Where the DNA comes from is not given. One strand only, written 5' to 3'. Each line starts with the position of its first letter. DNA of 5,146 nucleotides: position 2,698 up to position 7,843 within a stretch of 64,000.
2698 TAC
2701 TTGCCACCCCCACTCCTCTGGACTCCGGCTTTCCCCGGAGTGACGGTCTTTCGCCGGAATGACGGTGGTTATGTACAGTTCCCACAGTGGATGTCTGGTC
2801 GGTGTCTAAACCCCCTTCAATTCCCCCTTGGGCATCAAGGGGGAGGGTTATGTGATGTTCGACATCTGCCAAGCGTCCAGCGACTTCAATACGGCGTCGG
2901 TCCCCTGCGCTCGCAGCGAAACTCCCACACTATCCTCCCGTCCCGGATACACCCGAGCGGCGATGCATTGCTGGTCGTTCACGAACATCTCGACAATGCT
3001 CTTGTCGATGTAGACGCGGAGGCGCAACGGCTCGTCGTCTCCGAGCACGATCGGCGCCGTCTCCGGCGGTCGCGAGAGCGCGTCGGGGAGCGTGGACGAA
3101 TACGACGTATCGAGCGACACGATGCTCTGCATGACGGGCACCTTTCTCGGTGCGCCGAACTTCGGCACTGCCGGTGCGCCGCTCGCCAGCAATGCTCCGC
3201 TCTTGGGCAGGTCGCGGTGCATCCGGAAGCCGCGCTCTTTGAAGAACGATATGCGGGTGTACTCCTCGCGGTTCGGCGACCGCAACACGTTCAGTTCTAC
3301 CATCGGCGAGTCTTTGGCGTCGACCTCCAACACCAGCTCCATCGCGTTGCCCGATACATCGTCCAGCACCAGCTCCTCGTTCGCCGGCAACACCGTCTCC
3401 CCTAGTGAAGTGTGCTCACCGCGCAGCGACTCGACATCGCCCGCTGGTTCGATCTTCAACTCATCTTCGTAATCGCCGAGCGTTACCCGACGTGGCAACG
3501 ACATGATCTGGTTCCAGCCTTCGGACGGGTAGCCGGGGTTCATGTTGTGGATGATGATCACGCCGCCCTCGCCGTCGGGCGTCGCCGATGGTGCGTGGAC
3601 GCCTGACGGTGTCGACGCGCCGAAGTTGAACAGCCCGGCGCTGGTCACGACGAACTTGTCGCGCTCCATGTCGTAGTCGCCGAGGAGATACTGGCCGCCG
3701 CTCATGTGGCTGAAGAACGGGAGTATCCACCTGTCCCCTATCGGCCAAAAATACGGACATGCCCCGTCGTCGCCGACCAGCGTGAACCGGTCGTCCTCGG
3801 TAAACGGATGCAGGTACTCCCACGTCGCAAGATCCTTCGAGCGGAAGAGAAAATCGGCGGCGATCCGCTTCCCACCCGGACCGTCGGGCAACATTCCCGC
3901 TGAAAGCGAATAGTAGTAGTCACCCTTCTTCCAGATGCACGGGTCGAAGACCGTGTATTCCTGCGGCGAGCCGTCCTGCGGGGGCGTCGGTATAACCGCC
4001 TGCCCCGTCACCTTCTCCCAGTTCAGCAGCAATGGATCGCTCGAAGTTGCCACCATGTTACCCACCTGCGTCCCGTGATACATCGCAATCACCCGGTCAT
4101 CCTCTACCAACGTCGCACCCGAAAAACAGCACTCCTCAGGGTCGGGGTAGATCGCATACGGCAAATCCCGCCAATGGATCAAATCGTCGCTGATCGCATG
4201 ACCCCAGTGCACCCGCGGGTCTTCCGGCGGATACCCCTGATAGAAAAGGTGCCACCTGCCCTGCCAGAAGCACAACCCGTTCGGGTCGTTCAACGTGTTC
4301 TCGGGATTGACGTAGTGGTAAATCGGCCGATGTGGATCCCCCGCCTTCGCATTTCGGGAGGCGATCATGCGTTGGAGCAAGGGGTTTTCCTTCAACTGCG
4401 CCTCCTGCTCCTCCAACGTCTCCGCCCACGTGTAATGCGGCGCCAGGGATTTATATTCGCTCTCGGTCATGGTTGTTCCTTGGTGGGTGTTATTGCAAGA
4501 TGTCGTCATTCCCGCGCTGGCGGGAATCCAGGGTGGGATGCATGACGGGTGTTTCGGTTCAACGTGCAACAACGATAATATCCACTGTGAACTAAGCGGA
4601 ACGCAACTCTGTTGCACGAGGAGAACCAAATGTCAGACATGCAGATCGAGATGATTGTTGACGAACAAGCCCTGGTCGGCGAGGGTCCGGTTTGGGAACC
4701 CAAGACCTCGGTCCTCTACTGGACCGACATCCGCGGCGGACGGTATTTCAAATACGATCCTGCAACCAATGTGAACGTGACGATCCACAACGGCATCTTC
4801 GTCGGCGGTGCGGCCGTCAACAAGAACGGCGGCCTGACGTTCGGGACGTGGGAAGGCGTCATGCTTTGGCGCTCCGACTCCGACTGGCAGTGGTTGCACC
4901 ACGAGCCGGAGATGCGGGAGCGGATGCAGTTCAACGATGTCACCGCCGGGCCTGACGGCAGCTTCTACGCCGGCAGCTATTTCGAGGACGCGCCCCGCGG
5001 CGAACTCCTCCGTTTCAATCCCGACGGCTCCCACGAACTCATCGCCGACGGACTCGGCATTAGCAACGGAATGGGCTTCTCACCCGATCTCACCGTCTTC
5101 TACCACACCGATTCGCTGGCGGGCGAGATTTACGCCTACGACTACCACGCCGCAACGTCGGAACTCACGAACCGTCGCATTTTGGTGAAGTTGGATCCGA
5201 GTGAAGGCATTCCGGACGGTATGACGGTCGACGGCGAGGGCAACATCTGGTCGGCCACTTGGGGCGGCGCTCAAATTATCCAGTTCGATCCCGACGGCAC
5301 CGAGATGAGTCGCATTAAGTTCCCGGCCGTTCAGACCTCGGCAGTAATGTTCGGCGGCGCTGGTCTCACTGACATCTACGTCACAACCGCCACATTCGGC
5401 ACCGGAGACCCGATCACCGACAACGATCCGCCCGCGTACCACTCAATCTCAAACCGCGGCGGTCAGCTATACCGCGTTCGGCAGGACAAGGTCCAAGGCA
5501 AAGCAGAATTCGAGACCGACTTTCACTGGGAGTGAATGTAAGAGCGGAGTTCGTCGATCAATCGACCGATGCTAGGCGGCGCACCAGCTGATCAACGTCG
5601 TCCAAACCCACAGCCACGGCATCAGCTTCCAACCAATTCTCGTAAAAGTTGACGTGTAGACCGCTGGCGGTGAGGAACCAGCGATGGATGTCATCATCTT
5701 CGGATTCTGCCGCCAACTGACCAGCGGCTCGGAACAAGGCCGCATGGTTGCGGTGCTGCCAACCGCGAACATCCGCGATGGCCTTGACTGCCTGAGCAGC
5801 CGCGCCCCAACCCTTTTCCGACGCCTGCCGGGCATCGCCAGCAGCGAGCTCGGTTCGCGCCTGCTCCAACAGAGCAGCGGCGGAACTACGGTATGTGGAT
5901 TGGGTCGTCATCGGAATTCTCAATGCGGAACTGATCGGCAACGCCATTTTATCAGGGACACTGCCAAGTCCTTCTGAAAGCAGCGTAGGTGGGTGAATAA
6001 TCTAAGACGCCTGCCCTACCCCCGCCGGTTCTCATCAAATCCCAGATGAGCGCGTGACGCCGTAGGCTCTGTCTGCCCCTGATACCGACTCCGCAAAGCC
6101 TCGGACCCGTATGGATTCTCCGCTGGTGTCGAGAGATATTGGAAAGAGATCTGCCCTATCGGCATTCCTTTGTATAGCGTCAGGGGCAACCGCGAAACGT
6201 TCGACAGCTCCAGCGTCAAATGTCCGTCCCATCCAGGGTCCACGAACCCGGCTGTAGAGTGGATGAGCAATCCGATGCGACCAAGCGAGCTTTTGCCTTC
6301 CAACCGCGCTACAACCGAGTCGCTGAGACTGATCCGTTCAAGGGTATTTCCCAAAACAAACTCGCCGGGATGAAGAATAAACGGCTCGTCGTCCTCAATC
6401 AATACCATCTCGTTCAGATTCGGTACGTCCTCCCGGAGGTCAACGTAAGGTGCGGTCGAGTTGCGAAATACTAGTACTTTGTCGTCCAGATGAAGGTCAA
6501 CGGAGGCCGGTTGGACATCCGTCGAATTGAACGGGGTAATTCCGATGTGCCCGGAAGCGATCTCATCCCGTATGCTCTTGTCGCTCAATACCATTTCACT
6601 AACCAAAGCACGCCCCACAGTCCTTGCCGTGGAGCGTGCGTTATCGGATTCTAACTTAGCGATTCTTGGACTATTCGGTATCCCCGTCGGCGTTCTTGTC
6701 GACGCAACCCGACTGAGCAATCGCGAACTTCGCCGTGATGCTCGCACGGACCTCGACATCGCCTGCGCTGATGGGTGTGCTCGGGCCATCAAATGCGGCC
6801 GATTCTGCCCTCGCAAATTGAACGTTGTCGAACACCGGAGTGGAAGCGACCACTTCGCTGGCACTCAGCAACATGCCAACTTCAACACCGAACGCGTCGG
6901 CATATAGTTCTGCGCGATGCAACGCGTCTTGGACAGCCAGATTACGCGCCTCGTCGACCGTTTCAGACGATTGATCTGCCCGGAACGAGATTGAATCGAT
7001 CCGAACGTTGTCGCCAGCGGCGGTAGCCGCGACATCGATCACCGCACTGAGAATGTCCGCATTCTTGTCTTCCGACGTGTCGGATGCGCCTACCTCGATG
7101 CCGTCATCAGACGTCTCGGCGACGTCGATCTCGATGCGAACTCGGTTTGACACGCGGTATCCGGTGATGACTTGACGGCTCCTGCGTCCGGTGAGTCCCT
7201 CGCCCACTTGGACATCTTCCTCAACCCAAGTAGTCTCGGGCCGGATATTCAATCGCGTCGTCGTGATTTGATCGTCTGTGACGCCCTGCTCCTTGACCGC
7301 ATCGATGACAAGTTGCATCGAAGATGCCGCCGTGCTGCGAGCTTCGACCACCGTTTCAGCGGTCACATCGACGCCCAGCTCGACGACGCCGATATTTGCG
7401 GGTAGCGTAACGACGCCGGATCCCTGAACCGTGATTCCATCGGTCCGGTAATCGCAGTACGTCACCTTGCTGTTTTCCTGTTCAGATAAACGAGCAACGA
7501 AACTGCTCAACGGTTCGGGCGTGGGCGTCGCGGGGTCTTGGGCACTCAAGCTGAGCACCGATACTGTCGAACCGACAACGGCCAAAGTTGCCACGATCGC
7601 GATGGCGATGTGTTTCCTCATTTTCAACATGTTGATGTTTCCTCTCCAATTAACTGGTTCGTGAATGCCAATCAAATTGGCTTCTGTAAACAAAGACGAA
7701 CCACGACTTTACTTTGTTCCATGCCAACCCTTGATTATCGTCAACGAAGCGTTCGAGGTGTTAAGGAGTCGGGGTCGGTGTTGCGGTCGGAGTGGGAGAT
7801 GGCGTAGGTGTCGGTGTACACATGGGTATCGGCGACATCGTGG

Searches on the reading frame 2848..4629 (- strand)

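Call 16: search_protein_families(library=ncbifam, proteins=[window:2848-4629:-], max_evalue=0.00001)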
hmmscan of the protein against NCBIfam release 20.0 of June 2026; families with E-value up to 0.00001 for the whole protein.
window:2848-4629:- (593 aa): 2 families
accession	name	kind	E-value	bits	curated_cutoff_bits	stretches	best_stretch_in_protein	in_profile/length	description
NF041092.1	beta-fruc_BfrA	equivalog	1.5e-40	139.3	900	1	101-406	3-305/433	beta-fructosidase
TIGR01322.1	scrB_fam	subfamily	1.7e-39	135.8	356.4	1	95-451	8-375/447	sucrose-6-phosphate hydrolase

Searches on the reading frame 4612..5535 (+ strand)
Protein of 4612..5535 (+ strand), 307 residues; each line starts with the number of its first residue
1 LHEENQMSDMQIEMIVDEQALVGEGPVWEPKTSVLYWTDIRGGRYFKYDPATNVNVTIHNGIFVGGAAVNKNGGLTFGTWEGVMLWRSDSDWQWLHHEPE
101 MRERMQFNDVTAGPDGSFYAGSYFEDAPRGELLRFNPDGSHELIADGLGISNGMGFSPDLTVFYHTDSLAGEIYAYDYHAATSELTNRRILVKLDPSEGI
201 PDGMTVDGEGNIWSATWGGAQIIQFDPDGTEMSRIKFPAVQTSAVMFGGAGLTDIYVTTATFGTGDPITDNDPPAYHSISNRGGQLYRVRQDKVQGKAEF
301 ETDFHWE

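Call 16: search_protein_families(library=ncbifam, proteins=[window:4612-5535:+], max_evalue=0.00001)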
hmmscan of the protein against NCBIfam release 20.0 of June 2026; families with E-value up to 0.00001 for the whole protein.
window:4612-5535:+ (307 aa): 1 family
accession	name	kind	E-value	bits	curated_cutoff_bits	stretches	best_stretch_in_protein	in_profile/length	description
NF033206.1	ScyE_fam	subfamily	8.9e-07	28.7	80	0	106-174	254-330/333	ScyD/ScyE family protein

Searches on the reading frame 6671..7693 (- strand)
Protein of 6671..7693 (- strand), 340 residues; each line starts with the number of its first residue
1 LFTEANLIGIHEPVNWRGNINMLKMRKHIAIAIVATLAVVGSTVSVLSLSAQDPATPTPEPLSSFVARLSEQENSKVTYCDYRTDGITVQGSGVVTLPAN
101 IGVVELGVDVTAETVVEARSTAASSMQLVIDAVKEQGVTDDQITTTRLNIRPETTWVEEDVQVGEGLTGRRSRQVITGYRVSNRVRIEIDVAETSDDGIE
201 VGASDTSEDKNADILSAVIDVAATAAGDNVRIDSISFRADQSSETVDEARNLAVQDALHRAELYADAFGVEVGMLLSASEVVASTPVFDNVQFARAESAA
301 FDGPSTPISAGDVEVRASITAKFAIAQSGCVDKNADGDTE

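Call 16: search_protein_families(library=ncbifam, proteins=[window:6671-7693:-], max_evalue=0.00001)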
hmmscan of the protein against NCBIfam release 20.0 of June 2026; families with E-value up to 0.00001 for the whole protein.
window:6671-7693:- (340 aa): 1 family
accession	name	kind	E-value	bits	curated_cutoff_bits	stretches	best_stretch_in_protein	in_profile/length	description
NF008299.0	PRK11087.1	equivalog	2.6e-13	49.9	249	1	213-278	126-189/238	oxidative stress defense protein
